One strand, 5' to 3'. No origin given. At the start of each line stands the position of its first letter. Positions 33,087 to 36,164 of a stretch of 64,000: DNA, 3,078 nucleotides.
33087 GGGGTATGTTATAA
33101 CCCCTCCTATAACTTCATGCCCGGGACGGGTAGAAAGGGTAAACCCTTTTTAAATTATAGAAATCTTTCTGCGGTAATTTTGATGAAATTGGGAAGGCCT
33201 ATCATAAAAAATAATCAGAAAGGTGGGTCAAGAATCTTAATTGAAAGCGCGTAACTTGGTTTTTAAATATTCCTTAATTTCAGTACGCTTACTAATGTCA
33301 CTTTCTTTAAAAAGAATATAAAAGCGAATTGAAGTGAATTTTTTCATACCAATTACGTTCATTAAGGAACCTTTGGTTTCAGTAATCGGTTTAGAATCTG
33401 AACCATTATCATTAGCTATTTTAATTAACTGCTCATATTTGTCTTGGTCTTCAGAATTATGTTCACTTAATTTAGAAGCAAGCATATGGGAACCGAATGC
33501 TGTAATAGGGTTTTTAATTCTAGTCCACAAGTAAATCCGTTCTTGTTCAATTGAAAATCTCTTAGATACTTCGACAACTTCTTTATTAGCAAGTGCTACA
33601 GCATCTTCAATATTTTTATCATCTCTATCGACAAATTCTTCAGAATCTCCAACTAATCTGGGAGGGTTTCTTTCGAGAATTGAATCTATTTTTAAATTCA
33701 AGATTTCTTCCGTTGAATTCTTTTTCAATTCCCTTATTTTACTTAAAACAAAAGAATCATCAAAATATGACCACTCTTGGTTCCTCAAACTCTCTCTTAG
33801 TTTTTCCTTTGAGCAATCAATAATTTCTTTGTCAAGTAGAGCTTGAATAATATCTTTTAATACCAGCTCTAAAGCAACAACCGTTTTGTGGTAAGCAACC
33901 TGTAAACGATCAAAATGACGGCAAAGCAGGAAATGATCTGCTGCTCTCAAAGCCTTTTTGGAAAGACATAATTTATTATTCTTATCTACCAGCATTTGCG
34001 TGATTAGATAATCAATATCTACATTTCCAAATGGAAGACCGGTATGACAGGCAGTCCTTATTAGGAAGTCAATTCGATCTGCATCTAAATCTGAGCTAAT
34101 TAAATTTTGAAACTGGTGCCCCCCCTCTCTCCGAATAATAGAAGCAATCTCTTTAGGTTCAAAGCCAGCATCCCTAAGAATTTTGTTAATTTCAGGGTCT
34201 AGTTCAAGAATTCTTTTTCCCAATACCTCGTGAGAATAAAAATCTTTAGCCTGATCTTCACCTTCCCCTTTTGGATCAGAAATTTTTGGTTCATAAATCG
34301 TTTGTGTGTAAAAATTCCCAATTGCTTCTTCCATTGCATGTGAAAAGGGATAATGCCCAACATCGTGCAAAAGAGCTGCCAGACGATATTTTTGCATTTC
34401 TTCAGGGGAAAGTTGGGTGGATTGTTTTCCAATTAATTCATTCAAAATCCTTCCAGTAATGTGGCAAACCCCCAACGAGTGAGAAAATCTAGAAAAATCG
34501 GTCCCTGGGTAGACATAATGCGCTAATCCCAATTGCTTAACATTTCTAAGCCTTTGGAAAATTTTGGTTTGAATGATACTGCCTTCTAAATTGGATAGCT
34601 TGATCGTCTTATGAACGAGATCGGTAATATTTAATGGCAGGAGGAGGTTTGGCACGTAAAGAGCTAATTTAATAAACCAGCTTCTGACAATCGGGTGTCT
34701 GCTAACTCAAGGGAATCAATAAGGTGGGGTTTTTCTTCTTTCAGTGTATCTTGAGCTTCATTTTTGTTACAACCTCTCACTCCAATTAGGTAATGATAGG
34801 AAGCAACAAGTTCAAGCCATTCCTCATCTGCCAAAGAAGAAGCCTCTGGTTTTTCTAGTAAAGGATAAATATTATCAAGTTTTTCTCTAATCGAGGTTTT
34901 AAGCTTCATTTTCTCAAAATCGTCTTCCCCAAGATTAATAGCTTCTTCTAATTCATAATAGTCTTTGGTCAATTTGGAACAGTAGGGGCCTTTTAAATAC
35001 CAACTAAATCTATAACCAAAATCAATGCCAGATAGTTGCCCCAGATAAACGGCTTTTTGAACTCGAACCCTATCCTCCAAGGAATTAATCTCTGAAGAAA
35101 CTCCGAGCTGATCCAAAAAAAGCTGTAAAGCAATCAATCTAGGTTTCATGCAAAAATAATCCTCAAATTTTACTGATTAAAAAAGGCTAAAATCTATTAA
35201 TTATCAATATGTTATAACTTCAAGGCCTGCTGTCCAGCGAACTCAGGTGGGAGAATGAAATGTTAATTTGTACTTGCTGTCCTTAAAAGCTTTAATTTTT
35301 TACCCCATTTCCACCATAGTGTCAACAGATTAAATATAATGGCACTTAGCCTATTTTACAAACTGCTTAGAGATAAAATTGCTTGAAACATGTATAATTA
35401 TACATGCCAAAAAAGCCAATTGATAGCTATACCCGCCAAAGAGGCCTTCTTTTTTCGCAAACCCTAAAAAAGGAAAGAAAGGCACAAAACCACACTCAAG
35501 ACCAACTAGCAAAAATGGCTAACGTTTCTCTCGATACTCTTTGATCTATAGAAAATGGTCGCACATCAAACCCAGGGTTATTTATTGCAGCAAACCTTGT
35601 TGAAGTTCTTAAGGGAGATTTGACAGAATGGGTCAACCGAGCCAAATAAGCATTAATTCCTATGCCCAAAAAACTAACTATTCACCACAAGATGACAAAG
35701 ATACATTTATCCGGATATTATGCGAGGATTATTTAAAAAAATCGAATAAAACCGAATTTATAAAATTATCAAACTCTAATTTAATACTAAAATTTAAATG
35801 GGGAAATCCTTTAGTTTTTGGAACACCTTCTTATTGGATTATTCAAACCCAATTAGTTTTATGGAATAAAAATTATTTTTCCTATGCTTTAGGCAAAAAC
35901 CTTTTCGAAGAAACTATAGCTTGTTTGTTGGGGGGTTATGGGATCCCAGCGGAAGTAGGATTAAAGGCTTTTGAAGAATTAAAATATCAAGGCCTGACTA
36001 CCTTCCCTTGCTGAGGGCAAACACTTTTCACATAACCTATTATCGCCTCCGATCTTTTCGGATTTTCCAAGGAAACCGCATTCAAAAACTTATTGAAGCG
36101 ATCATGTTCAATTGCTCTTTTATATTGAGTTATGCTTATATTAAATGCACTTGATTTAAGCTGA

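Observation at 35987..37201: Minimal 252-aa orphan reverse transcriptase with a ~400-nt ORF-free, hairpin-rich leader: candidate ncRNA-templated RT system of unassigned type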

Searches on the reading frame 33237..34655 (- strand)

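Call 6: search_protein_families(library=pfam, proteins=[window:33237-34655:-], max_evalue=1)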
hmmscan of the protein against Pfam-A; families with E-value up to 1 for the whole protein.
window:33237-34655:- (472 aa): 5 families
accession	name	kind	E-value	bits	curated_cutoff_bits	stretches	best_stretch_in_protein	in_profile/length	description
PF01966.28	HD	-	1.5e-11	45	22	1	56-179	1-87/116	HD domain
PF24391.1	HD-CE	-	0.0042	17.3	27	1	57-141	9-83/263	HD-CE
PF19276.4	HD_assoc_2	-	0.0064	16.4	23.1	1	212-282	1-70/222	HD associated region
PF08668.18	HDOD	-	0.16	11.9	22.9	1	81-118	112-149/196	HDOD domain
PF10941.13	DUF2620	-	0.23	12.1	25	1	163-206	6-54/115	Protein of unknown function DUF2620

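Call 7: search_protein_families(library=padloc, proteins=[window:33237-34655:-], max_evalue=1)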
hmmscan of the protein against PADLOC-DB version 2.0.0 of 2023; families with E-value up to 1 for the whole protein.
window:33237-34655:- (472 aa): 1 family
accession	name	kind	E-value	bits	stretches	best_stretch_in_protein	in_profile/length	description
PDLC02374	dGTPase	-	9.8e-09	33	1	27-114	48-124/395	-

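Call 8: search_protein_families(library=ncbifam, proteins=[window:33237-34655:-], max_evalue=1)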
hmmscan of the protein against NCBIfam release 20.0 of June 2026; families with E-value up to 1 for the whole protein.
window:33237-34655:- (472 aa): 13 families
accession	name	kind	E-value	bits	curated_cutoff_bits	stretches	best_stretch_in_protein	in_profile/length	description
TIGR01353.1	dGTP_triPase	subfamily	1.8e-10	40.9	152.35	1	27-120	12-105/389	dGTP triphosphohydrolase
NF041026.1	antiphage_dGTPase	exception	1.1e-06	28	400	1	27-114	26-113/425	anti-phage deoxyguanosine triphosphatase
NF002205.0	PRK01096.1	equivalog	1.4e-06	27.6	439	1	55-121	61-134/444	deoxyguanosinetriphosphate triphosphohydrolase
NF003701.1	PRK05318.1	subfamily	1.3e-05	24.3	383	1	27-112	27-113/426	anti-phage deoxyguanosine triphosphatase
NF003429.0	PRK04926.1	equivalog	5.7e-05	22.1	405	1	55-126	65-143/500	dGTPase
NF002330.0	PRK01286.1-5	equivalog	0.00069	18.9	511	1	26-114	34-111/384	deoxyguanosinetriphosphate triphosphohydrolase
NF002327.0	PRK01286.1-2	equivalog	0.0015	17.7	393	1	27-118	49-129/345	deoxyguanosinetriphosphate triphosphohydrolase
NF002329.0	PRK01286.1-4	equivalog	0.0019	17.5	494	1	27-117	48-127/342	deoxyguanosinetriphosphate triphosphohydrolase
TIGR00277.1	HDIG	domain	0.0028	17.5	27.6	1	58-151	7-66/84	HDIG domain-containing metalloprotein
NF002829.0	PRK03007.1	equivalog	0.003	16.5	385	1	54-115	65-117/425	deoxyguanosinetriphosphate triphosphohydrolase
NF002328.0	PRK01286.1-3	equivalog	0.0043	16.1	467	1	27-114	48-124/404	deoxyguanosinetriphosphate triphosphohydrolase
NF002326.0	PRK01286.1-1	equivalog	0.012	14.9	390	1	27-114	42-118/379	deoxyguanosinetriphosphate triphosphohydrolase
TIGR03700.1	mena_SCO4494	equivalog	0.035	13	434.55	1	38-104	277-342/351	aminofutalosine synthase MqnE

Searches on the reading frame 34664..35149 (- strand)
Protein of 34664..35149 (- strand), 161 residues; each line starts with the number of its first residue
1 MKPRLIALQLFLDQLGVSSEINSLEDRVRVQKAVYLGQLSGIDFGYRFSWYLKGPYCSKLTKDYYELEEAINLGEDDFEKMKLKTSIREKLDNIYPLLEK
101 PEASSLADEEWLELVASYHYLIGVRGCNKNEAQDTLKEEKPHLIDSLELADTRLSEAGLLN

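Call 6: search_protein_families(library=pfam, proteins=[window:34664-35149:-], max_evalue=1)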
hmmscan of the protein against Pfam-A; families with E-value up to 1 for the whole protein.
window:34664-35149:- (161 aa): 2 families
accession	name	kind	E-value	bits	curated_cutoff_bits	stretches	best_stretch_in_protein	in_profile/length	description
PF05708.18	Peptidase_C92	-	0.029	14.9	27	1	6-76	55-128/166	Permuted papain-like amidase enzyme, YaeF/YiiX, C92 family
PF10407.14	Cytokin_check_N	-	0.12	12.7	22.6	1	82-118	16-52/71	Cdc14 phosphatase binding protein N-terminus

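Call 7: search_protein_families(library=padloc, proteins=[window:34664-35149:-], max_evalue=1)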
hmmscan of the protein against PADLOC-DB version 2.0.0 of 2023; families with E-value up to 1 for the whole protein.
window:34664-35149:- (161 aa): 1 family
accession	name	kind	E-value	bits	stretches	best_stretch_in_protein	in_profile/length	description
PDLC02990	DarG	-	1.6e-05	22.5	1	25-117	180-272/329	-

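Call 8: search_protein_families(library=ncbifam, proteins=[window:34664-35149:-], max_evalue=1)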
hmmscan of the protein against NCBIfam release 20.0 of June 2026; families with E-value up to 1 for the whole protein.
window:34664-35149:- (161 aa): 2 families
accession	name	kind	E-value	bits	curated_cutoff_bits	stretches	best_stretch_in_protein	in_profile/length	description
NF048014.1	antitoxin_DarG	equivalog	0.0009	18.6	250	1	25-91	187-258/338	type II toxin-antitoxin system antitoxin DNA ADP-ribosyl glycohydrolase DarG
NF007458.0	PRK10030.1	equivalog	0.11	11.9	216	1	27-95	104-178/205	YiiX family permuted papain-like enzyme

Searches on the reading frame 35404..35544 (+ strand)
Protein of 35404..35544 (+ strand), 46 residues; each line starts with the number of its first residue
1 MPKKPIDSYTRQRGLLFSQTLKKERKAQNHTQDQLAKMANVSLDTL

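Call 6: search_protein_families(library=pfam, proteins=[window:35404-35544:+], max_evalue=1)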
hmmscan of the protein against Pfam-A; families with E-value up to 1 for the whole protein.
window:35404-35544:+ (46 aa): 2 families
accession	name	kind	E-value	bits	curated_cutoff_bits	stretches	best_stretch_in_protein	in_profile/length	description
PF01381.28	HTH_3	-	9.7e-05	22.8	23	1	21-45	1-25/55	Helix-turn-helix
PF13560.12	HTH_31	-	0.038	14.7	27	1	17-46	2-31/64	Helix-turn-helix domain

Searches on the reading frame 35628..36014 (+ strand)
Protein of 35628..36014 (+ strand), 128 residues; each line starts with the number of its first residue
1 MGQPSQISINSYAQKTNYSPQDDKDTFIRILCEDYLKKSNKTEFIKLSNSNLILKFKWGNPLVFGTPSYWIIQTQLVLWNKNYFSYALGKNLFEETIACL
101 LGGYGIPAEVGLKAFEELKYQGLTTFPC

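Call 6: search_protein_families(library=pfam, proteins=[window:35628-36014:+], max_evalue=1)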
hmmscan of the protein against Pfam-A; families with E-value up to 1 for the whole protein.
window:35628-36014:+ (128 aa): 0 families

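Call 7: search_protein_families(library=padloc, proteins=[window:35628-36014:+], max_evalue=1)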
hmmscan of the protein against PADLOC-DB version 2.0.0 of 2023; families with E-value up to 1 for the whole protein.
window:35628-36014:+ (128 aa): 1 family
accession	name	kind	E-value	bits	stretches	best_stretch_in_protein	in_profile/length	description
PDLC03110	Specificity_I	-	0.018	11.5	1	85-119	519-553/624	Type I specificity subunit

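Call 8: search_protein_families(library=ncbifam, proteins=[window:35628-36014:+], max_evalue=1)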
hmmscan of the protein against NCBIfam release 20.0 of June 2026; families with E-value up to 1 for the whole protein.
window:35628-36014:+ (128 aa): 0 families
